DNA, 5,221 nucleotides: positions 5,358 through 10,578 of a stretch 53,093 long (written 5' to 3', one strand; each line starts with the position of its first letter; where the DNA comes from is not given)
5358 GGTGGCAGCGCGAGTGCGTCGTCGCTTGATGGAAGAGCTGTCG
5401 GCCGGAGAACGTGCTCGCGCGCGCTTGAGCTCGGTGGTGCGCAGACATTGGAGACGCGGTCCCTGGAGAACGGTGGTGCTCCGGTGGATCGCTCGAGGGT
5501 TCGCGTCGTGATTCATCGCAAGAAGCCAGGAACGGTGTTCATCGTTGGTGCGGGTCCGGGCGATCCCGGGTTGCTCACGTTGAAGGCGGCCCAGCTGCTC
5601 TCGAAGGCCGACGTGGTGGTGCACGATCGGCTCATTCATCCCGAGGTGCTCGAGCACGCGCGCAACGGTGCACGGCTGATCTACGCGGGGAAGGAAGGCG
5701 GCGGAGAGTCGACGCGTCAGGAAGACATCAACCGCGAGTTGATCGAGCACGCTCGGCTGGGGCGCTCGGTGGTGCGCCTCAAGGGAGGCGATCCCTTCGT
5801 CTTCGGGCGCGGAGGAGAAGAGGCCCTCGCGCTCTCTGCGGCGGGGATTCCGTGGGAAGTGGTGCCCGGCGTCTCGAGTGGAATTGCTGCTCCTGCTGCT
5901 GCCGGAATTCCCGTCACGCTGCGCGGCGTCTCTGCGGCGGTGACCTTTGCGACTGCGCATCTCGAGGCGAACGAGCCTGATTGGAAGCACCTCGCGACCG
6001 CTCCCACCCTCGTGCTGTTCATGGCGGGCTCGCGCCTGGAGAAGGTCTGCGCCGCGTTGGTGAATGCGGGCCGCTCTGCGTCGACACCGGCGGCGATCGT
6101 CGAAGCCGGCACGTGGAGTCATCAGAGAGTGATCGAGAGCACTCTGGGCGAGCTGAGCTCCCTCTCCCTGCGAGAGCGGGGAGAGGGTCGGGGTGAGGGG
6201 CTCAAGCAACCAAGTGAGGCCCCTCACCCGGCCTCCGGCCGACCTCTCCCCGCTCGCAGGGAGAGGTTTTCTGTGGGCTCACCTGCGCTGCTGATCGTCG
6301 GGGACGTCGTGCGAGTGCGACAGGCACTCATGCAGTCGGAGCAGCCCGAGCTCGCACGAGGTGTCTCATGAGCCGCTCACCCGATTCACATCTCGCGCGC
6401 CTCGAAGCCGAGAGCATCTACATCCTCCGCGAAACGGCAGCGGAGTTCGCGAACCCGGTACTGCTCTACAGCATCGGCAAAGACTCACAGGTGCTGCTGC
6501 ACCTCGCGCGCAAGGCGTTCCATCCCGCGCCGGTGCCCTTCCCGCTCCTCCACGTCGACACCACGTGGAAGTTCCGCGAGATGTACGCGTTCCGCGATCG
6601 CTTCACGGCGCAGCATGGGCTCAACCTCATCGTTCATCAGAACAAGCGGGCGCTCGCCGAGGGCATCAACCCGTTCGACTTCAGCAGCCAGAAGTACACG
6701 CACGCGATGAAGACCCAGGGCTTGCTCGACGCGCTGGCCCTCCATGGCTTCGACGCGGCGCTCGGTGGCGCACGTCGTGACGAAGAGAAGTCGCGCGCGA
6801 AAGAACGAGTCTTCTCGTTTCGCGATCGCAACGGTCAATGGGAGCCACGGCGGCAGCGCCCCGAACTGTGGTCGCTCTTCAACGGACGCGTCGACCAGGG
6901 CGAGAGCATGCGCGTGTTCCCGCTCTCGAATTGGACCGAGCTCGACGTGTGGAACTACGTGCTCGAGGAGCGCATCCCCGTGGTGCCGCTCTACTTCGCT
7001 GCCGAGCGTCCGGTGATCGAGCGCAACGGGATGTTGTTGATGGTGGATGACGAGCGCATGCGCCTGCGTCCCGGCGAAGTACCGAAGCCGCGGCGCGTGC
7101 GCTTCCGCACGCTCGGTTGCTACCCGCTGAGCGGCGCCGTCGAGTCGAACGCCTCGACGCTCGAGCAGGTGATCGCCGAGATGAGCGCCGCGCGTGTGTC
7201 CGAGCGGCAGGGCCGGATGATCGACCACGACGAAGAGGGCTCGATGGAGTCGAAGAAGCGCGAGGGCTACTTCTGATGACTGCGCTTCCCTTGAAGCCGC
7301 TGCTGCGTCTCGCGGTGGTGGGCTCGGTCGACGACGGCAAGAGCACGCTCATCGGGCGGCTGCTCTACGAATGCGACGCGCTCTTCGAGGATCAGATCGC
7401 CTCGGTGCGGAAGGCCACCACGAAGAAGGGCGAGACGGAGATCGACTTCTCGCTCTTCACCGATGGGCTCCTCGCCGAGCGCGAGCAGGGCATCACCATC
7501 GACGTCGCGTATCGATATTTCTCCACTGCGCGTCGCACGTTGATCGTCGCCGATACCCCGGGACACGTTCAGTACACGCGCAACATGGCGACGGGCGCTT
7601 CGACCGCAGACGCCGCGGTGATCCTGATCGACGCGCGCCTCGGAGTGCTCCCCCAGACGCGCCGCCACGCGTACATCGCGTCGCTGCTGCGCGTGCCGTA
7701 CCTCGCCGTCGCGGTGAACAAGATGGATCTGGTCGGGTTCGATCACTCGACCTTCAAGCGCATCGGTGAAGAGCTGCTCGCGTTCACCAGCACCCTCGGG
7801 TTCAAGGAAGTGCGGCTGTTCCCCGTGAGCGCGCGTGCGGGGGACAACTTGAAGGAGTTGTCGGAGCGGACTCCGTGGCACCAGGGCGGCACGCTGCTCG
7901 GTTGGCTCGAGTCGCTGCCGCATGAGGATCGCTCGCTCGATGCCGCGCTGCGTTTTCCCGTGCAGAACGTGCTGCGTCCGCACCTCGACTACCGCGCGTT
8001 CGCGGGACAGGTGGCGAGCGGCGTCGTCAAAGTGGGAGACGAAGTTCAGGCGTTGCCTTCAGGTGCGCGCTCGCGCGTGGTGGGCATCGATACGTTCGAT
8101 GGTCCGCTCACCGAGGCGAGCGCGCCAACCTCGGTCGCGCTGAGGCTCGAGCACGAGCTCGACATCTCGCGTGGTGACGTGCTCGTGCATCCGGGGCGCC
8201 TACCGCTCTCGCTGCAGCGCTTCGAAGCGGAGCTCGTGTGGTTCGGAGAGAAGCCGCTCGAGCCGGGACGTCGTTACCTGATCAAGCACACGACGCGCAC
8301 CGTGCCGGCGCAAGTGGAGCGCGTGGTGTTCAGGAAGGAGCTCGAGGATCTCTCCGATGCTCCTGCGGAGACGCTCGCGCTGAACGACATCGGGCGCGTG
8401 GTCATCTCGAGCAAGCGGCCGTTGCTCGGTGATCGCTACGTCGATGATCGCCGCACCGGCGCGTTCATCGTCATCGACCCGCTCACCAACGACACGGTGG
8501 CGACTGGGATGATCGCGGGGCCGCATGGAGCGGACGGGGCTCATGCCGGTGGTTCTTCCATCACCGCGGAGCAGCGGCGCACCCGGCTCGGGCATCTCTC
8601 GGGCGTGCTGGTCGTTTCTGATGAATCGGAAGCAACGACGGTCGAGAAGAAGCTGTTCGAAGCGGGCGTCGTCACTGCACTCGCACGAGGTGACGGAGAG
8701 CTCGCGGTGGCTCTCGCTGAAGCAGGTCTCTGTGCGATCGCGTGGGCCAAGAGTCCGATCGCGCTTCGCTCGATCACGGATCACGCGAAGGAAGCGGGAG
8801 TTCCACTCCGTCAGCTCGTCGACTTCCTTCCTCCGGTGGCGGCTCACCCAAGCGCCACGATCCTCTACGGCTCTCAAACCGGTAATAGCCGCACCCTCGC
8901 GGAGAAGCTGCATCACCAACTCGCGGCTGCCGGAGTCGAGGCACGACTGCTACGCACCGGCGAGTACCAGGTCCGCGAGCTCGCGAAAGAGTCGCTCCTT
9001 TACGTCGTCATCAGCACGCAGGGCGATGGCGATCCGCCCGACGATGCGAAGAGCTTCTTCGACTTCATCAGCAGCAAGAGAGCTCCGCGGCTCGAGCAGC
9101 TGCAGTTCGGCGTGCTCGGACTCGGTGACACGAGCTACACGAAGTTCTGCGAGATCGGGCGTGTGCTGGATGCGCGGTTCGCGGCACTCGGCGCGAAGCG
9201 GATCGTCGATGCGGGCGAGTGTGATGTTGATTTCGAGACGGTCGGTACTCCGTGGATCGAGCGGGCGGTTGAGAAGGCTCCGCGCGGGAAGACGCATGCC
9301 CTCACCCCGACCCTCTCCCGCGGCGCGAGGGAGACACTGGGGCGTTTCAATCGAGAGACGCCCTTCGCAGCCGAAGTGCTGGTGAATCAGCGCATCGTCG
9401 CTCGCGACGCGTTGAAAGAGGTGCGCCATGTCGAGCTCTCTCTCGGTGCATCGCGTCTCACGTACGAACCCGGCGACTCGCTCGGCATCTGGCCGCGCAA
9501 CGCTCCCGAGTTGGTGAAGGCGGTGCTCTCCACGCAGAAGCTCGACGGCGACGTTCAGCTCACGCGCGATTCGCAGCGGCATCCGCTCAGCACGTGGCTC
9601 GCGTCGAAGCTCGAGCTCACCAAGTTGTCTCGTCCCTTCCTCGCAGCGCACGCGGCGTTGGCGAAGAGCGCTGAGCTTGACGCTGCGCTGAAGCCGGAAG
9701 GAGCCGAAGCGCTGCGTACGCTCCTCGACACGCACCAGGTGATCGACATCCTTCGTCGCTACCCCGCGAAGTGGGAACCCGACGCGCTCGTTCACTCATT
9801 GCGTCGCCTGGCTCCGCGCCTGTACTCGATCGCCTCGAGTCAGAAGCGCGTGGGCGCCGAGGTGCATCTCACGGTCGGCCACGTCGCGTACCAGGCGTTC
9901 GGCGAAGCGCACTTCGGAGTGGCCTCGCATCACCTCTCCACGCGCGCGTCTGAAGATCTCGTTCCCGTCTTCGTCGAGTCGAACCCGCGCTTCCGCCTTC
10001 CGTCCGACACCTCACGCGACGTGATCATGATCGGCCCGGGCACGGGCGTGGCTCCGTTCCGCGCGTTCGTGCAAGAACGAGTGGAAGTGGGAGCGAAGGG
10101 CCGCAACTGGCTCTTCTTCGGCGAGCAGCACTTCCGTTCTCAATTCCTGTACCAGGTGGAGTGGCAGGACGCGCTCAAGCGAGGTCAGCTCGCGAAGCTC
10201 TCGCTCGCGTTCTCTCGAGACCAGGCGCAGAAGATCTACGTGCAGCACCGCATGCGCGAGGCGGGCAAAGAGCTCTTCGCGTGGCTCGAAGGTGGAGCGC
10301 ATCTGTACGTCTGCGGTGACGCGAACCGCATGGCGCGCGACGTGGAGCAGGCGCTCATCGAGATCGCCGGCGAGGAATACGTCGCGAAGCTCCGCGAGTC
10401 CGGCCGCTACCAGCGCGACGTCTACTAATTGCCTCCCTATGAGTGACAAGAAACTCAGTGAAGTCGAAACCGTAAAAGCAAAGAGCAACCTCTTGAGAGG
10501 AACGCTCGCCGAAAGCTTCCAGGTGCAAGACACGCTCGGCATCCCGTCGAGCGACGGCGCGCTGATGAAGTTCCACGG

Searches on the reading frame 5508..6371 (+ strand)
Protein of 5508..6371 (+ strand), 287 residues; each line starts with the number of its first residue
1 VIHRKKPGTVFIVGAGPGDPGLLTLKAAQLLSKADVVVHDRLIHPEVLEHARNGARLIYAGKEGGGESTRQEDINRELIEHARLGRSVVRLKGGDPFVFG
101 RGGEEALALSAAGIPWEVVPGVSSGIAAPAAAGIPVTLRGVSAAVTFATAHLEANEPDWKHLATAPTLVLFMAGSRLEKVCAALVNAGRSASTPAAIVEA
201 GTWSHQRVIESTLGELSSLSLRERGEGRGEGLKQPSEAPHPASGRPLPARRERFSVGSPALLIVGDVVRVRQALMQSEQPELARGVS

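Call 12: search_protein_families(library=pfam, proteins=[window:5508-6371:+], max_evalue=0.0001)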
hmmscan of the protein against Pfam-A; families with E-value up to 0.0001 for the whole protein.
window:5508-6371:+ (287 aa): 1 family
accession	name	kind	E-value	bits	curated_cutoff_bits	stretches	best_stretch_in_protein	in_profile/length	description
PF00590.25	TP_methylase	-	7.3e-54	183.4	27.8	1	9-216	1-211/212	Tetrapyrrole (Corrin/Porphyrin) Methylases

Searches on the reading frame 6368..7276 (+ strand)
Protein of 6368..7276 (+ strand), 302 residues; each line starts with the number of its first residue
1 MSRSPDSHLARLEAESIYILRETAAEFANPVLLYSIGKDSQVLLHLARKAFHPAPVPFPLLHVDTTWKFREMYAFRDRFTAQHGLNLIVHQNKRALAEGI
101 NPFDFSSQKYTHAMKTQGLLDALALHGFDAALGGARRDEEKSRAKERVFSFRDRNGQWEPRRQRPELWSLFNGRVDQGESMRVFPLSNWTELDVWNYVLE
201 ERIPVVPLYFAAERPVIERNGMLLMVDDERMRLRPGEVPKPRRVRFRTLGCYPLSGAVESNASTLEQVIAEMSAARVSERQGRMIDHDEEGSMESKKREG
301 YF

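Call 12: search_protein_families(library=pfam, proteins=[window:6368-7276:+], max_evalue=0.0001)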
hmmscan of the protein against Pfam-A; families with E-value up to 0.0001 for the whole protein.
window:6368-7276:+ (302 aa): 1 family
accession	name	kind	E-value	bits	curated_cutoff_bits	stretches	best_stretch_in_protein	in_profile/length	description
PF01507.26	PAPS_reduct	-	6.8e-54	182.9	22.5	1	29-256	1-174/175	Phosphoadenosine phosphosulfate reductase domain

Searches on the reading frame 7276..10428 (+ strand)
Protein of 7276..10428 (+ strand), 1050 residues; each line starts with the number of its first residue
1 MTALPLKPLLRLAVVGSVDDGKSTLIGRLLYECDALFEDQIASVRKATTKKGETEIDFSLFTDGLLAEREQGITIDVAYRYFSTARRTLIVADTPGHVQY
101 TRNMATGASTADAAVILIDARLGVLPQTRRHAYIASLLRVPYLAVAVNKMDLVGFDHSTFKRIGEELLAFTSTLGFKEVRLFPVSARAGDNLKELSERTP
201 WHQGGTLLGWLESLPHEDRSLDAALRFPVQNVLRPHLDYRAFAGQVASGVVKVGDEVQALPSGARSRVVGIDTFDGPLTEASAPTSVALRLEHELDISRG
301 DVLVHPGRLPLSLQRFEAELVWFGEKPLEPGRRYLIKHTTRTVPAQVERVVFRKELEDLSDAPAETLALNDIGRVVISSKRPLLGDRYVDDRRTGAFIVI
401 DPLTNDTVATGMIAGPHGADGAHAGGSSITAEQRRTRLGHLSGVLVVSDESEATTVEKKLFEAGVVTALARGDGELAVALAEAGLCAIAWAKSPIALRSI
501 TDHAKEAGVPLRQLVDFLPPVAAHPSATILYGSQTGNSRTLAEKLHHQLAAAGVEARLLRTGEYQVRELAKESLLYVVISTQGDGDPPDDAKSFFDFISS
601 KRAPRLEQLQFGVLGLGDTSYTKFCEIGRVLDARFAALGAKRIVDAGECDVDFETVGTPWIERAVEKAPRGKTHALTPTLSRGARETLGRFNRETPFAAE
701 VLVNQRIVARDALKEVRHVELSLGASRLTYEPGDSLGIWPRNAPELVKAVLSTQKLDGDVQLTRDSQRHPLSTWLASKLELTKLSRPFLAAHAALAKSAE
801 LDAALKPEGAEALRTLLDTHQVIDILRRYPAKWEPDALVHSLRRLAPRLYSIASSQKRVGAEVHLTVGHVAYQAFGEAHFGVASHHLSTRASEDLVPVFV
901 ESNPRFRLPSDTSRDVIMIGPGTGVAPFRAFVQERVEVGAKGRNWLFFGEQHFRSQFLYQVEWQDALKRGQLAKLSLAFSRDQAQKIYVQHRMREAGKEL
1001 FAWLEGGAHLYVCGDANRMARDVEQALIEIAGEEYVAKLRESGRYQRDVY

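Call 13: search_protein_families(library=pfam, proteins=[window:7276-10428:+], max_evalue=0.0001)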
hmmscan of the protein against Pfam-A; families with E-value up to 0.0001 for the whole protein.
window:7276-10428:+ (1050 aa): 7 families
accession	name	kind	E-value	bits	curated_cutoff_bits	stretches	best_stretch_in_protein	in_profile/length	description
PF00009.33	GTP_EFTU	-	1.9e-42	145.4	26.5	1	8-197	2-180/188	Elongation factor Tu GTP binding domain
PF00258.30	Flavodoxin_1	-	1e-32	113.7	25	1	529-652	1-130/143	Flavodoxin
PF00667.26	FAD_binding_1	-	1.7e-23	83.8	32.3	1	691-885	3-221/222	FAD binding domain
PF22594.2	GTP-eEF1A_C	-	5.9e-21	75.2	27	1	315-413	1-100/101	GTP-eEF1A C-terminal domain-like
PF00175.26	NAD_binding_1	-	3.7e-15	57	22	1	918-1024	1-108/109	Oxidoreductase NAD-binding domain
PF03144.31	GTP_EFTU_D2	-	7.3e-06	26.8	30.3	1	244-303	6-72/73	Elongation factor Tu domain 2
PF01926.29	MMR_HSR1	-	2e-05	25.1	21.9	0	12-130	2-95/113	50S ribosome-binding GTPase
